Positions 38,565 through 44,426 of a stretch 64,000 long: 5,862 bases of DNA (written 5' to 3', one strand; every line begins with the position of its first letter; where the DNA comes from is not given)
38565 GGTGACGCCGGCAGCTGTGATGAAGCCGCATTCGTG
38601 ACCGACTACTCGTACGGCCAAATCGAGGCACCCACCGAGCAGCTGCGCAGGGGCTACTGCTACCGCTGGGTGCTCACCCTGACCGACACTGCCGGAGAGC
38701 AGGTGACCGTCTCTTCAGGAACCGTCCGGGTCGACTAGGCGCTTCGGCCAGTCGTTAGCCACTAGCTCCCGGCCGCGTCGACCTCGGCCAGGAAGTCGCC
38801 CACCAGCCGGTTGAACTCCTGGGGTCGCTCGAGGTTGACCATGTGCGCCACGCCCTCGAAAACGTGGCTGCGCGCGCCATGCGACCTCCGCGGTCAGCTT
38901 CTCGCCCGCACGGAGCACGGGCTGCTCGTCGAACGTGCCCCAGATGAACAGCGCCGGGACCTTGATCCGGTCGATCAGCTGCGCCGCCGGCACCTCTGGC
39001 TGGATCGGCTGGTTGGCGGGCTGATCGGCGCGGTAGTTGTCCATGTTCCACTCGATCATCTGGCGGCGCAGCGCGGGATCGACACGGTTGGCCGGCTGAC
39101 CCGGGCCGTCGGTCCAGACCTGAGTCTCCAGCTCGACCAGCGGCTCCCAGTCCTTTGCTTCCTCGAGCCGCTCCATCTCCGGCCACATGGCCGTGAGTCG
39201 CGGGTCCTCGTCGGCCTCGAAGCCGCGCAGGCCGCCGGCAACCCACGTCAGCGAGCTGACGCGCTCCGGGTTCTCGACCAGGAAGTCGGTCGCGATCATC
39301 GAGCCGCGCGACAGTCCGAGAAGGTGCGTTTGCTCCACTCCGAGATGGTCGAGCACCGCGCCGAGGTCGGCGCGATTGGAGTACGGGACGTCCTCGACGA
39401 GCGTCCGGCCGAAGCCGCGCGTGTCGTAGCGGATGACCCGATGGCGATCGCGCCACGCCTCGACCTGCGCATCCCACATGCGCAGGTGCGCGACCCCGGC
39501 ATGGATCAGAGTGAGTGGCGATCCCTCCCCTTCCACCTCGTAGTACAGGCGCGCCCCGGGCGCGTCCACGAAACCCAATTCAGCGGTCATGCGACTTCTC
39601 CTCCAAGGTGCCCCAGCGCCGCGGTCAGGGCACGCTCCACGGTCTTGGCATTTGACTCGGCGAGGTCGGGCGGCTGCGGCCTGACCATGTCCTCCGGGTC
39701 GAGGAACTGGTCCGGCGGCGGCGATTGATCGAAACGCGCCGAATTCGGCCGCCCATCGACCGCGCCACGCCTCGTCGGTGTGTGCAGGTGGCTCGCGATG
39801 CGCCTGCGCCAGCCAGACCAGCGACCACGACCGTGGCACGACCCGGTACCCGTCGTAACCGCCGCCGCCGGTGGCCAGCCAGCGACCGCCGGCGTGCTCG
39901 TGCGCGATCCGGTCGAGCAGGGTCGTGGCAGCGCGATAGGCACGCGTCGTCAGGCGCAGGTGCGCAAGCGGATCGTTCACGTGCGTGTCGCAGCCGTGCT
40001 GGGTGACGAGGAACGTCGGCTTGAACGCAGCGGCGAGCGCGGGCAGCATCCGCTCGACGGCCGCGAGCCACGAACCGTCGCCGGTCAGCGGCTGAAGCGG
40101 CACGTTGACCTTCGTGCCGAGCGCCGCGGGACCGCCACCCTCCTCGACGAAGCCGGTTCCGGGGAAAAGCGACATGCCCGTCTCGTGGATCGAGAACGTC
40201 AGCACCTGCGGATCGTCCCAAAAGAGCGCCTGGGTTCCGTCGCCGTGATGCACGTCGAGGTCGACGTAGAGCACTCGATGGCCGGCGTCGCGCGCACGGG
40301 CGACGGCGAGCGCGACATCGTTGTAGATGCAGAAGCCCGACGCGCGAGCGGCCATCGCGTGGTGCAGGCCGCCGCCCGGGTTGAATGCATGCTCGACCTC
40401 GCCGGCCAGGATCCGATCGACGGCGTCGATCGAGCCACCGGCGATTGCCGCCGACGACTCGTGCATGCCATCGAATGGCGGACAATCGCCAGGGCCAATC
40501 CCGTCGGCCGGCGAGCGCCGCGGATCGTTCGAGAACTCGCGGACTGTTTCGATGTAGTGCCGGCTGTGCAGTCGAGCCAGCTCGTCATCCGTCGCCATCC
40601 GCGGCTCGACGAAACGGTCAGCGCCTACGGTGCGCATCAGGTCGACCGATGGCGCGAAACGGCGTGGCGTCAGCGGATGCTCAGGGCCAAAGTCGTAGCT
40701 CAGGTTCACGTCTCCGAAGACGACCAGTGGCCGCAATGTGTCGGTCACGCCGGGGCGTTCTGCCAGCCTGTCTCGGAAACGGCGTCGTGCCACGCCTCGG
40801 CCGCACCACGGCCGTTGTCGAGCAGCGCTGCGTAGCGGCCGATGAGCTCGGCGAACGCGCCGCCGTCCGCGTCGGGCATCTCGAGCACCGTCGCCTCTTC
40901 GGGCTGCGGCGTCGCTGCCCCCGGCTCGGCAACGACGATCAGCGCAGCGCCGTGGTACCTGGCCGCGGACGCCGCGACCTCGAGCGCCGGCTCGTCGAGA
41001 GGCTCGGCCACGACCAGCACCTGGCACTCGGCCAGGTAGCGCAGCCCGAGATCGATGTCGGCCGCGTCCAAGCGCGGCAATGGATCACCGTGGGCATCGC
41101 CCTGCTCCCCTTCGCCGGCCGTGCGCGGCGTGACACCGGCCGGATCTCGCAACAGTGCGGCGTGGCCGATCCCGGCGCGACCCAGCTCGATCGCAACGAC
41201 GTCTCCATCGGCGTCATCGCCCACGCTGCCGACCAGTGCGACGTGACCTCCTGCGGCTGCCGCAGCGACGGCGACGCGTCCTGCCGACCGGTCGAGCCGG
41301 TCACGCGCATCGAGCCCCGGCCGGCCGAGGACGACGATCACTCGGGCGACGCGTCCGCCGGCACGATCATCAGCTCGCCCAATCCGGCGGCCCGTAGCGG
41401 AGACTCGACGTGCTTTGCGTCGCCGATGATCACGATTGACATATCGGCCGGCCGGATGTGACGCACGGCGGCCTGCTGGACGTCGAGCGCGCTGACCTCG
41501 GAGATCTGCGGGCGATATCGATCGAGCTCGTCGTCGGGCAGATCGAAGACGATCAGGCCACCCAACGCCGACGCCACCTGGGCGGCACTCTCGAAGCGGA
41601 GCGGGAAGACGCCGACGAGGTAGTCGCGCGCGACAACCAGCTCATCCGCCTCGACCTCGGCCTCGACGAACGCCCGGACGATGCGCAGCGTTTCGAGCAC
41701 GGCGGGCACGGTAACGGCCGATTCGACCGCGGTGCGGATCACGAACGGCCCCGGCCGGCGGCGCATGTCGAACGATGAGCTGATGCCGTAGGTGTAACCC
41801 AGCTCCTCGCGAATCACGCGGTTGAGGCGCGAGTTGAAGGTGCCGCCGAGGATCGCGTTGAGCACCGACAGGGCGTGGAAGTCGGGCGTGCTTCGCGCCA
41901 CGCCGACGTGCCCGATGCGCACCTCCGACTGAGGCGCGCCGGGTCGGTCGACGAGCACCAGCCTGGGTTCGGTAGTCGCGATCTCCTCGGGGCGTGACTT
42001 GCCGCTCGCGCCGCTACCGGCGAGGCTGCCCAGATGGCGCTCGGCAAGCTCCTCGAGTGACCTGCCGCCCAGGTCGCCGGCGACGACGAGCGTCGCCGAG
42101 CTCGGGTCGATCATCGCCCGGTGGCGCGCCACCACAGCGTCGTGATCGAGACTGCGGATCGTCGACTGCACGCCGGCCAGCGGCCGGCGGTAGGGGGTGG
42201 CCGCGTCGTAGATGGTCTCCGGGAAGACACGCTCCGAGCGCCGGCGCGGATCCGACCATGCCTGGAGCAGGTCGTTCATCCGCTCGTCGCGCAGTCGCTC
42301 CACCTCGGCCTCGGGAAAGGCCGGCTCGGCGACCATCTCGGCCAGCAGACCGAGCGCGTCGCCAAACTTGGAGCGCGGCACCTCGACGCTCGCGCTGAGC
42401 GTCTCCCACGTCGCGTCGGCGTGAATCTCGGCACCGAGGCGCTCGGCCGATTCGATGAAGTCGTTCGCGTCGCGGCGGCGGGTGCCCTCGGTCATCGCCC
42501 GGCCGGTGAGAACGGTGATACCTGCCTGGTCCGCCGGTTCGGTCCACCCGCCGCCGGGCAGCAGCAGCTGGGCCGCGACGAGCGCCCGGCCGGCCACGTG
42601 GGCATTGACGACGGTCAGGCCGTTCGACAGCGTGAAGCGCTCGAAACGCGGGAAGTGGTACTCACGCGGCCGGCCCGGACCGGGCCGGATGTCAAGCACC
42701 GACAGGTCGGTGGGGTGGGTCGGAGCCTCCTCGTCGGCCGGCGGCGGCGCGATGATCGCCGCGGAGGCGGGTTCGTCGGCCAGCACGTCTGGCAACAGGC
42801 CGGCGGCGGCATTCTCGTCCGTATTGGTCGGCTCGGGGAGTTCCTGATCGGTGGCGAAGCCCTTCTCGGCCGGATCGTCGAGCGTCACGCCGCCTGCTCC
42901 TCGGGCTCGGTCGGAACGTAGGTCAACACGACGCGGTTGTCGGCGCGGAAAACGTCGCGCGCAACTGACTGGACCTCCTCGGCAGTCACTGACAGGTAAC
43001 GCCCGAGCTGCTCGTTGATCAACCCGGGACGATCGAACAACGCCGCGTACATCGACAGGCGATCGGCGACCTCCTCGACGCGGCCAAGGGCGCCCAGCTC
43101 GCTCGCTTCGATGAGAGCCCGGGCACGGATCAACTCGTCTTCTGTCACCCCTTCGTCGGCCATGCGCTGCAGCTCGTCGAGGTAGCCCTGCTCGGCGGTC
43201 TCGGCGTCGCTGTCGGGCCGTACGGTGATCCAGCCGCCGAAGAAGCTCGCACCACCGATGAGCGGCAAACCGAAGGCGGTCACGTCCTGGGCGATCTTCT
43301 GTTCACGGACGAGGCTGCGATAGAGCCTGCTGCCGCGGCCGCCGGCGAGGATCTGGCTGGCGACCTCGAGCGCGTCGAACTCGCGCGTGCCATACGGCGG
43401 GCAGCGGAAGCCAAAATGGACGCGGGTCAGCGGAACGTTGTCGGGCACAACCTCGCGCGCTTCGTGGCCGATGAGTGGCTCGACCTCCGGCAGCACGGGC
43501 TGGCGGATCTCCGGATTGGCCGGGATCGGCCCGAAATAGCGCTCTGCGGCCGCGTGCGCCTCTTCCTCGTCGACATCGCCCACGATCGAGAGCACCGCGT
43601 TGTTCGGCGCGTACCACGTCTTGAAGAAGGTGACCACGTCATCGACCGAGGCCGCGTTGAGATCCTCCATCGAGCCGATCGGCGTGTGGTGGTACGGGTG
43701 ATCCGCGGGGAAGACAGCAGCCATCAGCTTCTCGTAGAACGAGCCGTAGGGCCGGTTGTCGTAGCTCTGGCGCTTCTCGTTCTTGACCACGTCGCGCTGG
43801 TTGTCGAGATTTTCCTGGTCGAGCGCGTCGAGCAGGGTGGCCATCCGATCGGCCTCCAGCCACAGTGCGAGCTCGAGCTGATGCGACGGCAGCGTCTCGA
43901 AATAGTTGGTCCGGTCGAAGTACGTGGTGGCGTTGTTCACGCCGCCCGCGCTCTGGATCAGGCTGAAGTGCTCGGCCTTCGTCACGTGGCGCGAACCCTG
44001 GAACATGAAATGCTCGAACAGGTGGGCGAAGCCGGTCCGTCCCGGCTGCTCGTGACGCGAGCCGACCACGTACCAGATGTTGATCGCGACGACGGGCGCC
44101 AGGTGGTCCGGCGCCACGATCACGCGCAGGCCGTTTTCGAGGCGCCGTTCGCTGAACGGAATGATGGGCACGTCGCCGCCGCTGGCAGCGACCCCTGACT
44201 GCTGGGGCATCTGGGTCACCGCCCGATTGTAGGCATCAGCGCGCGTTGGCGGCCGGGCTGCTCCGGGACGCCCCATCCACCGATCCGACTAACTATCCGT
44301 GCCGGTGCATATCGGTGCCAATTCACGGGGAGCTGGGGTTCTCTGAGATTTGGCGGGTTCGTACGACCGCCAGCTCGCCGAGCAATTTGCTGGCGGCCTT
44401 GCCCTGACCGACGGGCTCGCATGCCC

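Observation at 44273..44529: Perfect 26-bp inverted repeat bracketing a divergent promoter region, each copy abutting an ATG, plus a third degenerate copy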

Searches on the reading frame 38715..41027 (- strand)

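Call 64: search_protein_families(library=pfam, proteins=[window:38715-41027:-], max_evalue=0.001)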
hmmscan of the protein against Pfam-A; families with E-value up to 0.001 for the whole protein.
window:38715-41027:- (770 aa): 2 families
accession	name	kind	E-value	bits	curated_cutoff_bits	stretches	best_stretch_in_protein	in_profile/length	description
PF00850.24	Hist_deacetyl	-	2.7e-83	280.2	27.9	1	117-405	1-295/298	Histone deacetylase domain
PF00561.26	Abhydrolase_1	-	6.6e-15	55.9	25.8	1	504-700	2-210/245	alpha/beta hydrolase fold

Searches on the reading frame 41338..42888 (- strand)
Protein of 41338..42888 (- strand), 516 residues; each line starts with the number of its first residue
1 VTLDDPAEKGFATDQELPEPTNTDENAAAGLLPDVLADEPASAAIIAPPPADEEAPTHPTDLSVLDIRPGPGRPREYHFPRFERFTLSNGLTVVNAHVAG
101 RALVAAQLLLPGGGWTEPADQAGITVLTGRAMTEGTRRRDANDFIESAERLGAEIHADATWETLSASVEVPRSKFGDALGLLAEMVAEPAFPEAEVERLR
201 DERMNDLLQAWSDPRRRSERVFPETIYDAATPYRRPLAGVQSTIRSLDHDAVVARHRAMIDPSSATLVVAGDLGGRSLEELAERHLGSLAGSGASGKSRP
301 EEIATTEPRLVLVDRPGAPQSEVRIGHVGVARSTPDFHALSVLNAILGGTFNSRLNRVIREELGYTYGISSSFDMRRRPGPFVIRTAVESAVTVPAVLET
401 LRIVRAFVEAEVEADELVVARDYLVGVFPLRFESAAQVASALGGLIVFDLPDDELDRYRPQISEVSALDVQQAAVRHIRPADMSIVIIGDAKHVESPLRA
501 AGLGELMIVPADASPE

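Call 25: search_protein_families(library=pfam, proteins=[window:41338-42888:-], max_evalue=0.01)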
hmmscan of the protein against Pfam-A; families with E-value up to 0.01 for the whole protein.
window:41338-42888:- (516 aa): 2 families
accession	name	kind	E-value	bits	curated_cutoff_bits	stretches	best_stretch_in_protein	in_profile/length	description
PF05193.26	Peptidase_M16_C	-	5.4e-25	88.8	23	1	247-421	2-178/181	Peptidase M16 inactive domain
PF00675.25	Peptidase_M16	-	7.8e-13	49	22.3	1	99-228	8-137/149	Insulinase (Peptidase family M16)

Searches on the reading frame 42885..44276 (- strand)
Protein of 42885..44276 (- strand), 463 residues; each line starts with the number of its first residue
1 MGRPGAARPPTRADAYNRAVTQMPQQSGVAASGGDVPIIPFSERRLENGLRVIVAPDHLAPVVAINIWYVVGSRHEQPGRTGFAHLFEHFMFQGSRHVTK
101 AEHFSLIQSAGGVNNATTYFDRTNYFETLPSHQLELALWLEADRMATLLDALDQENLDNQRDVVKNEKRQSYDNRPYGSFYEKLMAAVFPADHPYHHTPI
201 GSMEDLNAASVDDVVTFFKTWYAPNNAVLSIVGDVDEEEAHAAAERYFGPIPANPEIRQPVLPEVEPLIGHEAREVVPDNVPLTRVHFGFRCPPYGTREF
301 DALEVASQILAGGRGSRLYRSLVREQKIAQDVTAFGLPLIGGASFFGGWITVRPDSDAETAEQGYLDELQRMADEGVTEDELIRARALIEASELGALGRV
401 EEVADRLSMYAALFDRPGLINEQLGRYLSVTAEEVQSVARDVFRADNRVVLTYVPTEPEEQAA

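Call 13: find_encoding_contigs(protein=window:42885-44276:-, flank=10000, max_places=10)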
Protein window:42885-44276:- (463 aa): no gene with exactly this product is on record in the collection.

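Call 25: search_protein_families(library=pfam, proteins=[window:42885-44276:-], max_evalue=0.01)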
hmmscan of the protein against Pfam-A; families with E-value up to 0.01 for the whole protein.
window:42885-44276:- (463 aa): 2 families
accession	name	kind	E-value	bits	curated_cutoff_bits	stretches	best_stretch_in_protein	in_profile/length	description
PF05193.26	Peptidase_M16_C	-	2.7e-35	122.3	23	1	210-387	3-179/181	Peptidase M16 inactive domain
PF00675.25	Peptidase_M16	-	8.9e-19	68.3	22.3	1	52-189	2-136/149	Insulinase (Peptidase family M16)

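Call 39: find_homologous_proteins(query=window:42885-44210:-, max_evalue=1e-50)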
Query window:42885-44210:- (441 aa): 7991 proteins with E <= 1e-50 among 8000 candidates; the best 120 are listed.
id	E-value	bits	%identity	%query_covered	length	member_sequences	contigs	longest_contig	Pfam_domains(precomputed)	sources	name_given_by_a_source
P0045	1.3e-288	975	98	100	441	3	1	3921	PF00675.26,PF05193.27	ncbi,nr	ncbi:MAG TPA: pitrilysin family protein [Candidatus Limnocylindrales bacterium]|nr:pitrilysin family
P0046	8.0e-266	900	89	100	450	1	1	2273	PF00675.26,PF05193.27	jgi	jgi:zinc protease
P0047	7.2e-256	867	87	100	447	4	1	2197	PF00675.26,PF05193.27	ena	-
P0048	1.7e-253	859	87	97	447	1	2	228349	PF00675.26,PF05193.27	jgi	jgi:predicted Zn-dependent peptidase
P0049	6.8e-252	854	86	97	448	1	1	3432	PF00675.26,PF05193.27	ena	-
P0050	2.2e-251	852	87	97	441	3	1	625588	PF00675.26,PF05193.27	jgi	jgi:predicted Zn-dependent peptidase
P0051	6.5e-251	851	87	97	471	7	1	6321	PF00675.26,PF05193.27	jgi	jgi:predicted Zn-dependent peptidase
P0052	6.7e-251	851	84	100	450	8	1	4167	PF00675.26,PF05193.27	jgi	-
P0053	1.3e-250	850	84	100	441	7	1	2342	PF00675.26,PF05193.27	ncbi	-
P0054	1.4e-250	850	84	100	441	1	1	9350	PF00675.26,PF05193.27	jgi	jgi:predicted Zn-dependent peptidase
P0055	2.8e-250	849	86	97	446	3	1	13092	PF00675.26,PF05193.27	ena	-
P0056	4.4e-250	848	85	98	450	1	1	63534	PF00675.26,PF05193.27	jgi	jgi:predicted Zn-dependent peptidase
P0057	6.1e-250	848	86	97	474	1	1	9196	PF00675.26,PF05193.27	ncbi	ncbi:pitrilysin family protein [soil metagenome]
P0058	7.2e-250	847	83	100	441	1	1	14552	PF00675.26,PF05193.27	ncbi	-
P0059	7.4e-250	847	86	97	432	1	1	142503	PF00675.26,PF05193.27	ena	-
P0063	3.3e-249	845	84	100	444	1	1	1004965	PF00675.26,PF05193.27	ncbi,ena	-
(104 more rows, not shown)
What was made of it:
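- On Translation-initiation / leader module: M16 homologues start downstream (call 39).
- Checked: But M16 homologues are mostly 441 aa and begin at the equivalent of ATG 44210 (call 39).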

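Call 40: find_encoding_contigs(protein=P0045, flank=4000, max_places=3)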
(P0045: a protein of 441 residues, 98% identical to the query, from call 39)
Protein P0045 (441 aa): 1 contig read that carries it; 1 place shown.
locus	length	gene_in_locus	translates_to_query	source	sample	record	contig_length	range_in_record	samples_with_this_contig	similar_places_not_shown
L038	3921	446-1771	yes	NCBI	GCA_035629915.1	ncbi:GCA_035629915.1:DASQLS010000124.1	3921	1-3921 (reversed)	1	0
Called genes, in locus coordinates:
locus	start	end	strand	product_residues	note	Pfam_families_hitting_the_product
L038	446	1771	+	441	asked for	PF00675:Peptidase_M16, PF05193:Peptidase_M16_C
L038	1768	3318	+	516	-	PF00675:Peptidase_M16, PF05193:Peptidase_M16_C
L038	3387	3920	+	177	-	?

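Call 41: find_encoding_contigs(protein=P0050, flank=4000, max_places=2)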
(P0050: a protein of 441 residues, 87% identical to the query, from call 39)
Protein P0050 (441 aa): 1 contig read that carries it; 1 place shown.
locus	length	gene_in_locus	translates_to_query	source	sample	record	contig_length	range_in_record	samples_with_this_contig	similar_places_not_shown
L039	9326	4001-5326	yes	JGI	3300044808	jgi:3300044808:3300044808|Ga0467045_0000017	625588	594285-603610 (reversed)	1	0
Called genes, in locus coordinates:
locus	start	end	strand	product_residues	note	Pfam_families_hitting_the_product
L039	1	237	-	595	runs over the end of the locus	-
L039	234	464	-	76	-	PF07638:Sigma70_ECF (weak), PF08281:Sigma70_r4_2, PF04545:Sigma70_r4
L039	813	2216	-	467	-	PF07690:MFS_1, PF13347:MFS_2, PF07690:MFS_1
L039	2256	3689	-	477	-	PF07690:MFS_1, PF13347:MFS_2, PF07690:MFS_1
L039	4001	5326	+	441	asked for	PF00675:Peptidase_M16, PF05193:Peptidase_M16_C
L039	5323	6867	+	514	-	PF00675:Peptidase_M16, PF05193:Peptidase_M16_C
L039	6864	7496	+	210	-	PF00294:PfkB (weak)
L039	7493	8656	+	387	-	PF00850:Hist_deacetyl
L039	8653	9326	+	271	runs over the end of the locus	PF00561:Abhydrolase_1, PF12146:Hydrolase_4 (weak), PF12697:Abhydrolase_6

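Call 42: find_encoding_contigs(protein=P0063, flank=4000, max_places=2)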
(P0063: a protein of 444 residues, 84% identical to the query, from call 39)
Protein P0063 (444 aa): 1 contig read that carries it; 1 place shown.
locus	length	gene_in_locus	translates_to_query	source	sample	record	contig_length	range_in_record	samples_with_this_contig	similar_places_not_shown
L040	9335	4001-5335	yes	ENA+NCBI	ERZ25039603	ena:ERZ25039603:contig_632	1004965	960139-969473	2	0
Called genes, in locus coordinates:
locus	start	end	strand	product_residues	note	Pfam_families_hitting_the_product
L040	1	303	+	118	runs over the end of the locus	PF02142:MGS (weak)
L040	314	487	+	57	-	-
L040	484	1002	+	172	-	PF13671:AAA_33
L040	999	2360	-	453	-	PF07690:MFS_1, PF13347:MFS_2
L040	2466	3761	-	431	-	PF07690:MFS_1, PF13347:MFS_2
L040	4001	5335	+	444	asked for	PF00675:Peptidase_M16, PF05193:Peptidase_M16_C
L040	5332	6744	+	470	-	PF00675:Peptidase_M16, PF05193:Peptidase_M16_C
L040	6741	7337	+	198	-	-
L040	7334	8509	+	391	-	PF00850:Hist_deacetyl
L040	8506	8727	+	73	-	-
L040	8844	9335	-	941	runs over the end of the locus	PF00082:Peptidase_S8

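Call 57: find_encoding_contigs(protein=P0048, flank=3000, max_places=2)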
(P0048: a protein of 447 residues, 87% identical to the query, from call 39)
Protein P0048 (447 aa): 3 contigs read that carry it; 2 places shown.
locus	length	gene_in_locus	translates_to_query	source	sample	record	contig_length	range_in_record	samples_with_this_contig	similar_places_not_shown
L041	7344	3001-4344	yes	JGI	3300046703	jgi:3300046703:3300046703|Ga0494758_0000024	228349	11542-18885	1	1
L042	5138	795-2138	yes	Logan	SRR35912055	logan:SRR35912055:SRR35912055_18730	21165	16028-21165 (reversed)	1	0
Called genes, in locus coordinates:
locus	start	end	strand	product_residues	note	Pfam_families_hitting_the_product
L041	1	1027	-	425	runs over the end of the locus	PF07690:MFS_1, PF13347:MFS_2, PF07690:MFS_1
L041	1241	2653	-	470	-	PF07690:MFS_1, PF13347:MFS_2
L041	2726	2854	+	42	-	-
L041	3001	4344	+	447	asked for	PF00675:Peptidase_M16, PF05193:Peptidase_M16_C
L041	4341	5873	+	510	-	PF00675:Peptidase_M16, PF05193:Peptidase_M16_C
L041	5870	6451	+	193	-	-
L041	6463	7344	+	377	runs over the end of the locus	PF00850:Hist_deacetyl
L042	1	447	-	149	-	?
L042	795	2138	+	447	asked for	PF00675:Peptidase_M16, PF05193:Peptidase_M16_C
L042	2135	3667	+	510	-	PF00675:Peptidase_M16, PF05193:Peptidase_M16_C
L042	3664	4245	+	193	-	-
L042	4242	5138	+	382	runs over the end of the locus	PF00850:Hist_deacetyl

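Call 58: find_encoding_contigs(protein=P0059, flank=3000, max_places=2)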
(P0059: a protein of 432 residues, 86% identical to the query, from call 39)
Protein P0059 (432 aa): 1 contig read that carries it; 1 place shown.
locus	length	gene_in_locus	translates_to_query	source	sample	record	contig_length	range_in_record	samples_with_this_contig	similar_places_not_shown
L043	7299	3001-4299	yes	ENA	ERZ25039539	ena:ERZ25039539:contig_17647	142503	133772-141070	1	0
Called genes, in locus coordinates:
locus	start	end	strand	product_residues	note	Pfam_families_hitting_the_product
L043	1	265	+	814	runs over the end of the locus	PF00988:CPSase_sm_chain, PF00117:GATase, PF25596:CPSase_L_D1, PF02786:CPSase_L_D2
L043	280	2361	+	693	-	PF02787:CPSase_L_D3, PF25596:CPSase_L_D1, PF02655:ATP-grasp_3 (weak), PF02786:CPSase_L_D2, PF15632:ATPgrasp_Ter, PF02142:MGS (faint)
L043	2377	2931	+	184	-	PF13671:AAA_33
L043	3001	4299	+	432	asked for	PF00675:Peptidase_M16, PF05193:Peptidase_M16_C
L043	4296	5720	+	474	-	PF00675:Peptidase_M16, PF05193:Peptidase_M16_C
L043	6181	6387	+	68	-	-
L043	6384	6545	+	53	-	-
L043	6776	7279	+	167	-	PF00850:Hist_deacetyl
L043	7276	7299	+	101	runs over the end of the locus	-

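Call 59: find_encoding_contigs(protein=P0058, flank=3000, max_places=2)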
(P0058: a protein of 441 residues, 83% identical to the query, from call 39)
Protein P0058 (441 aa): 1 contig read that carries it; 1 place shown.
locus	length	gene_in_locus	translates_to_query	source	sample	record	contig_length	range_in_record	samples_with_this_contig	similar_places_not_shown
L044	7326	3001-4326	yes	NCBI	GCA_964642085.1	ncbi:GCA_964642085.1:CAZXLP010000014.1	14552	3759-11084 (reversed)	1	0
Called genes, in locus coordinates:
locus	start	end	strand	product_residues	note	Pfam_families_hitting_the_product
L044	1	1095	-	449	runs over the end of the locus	PF07690:MFS_1, PF13347:MFS_2, PF07690:MFS_1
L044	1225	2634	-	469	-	PF07690:MFS_1, PF13347:MFS_2, PF07690:MFS_1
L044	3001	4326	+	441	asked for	PF00675:Peptidase_M16, PF05193:Peptidase_M16_C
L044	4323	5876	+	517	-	PF00675:Peptidase_M16, PF05193:Peptidase_M16_C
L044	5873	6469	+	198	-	-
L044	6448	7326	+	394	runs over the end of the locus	PF00850:Hist_deacetyl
